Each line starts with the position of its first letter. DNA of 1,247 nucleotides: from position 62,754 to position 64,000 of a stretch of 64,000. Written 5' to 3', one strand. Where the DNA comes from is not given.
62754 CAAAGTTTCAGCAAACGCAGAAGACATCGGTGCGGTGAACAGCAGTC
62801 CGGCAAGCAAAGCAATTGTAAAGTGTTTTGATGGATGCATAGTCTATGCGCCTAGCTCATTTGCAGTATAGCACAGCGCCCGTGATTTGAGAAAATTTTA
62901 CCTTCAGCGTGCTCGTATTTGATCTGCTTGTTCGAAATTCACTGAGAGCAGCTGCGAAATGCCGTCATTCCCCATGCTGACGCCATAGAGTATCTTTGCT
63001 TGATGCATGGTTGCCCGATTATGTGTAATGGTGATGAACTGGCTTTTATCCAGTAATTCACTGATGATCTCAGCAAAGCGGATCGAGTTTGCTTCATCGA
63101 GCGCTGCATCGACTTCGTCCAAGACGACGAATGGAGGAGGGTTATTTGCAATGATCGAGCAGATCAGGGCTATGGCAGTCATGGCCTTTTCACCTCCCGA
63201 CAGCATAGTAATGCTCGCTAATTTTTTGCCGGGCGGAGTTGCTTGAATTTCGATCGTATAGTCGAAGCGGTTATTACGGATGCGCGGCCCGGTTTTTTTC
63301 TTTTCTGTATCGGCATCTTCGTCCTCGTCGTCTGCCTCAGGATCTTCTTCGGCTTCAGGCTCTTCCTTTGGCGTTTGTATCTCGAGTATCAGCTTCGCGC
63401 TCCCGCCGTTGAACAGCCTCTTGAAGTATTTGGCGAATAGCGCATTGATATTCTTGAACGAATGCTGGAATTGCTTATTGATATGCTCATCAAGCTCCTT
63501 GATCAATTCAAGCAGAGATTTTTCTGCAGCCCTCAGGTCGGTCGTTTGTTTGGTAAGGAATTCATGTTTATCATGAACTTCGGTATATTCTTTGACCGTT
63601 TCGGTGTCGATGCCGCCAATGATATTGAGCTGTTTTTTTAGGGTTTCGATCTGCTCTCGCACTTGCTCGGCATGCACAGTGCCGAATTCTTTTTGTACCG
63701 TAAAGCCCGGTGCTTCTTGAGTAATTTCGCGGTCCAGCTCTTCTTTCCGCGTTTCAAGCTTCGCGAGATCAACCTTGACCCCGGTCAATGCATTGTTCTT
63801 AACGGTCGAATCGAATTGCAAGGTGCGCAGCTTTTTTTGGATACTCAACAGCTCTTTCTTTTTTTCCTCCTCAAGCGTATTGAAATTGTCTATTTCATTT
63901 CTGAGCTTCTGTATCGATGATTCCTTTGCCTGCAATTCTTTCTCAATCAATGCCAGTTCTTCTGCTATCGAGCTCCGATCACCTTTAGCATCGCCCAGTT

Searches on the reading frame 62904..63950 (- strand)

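Call 18: search_protein_families(library=pfam, proteins=[window:62904-63950:-], max_evalue=0.001)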
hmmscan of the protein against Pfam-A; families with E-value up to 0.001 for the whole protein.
window:62904-63950:- (348 aa): 2 families
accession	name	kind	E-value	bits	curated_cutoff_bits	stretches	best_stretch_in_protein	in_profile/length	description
PF02463.25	SMC_N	-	8.7e-26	91.1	40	1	39-332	125-219/220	RecF/RecN/SMC N terminal domain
PF13304.12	AAA_21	-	0.00018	22.1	27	1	169-311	166-299/304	AAA domain, putative AbiEii toxin, Type IV TA system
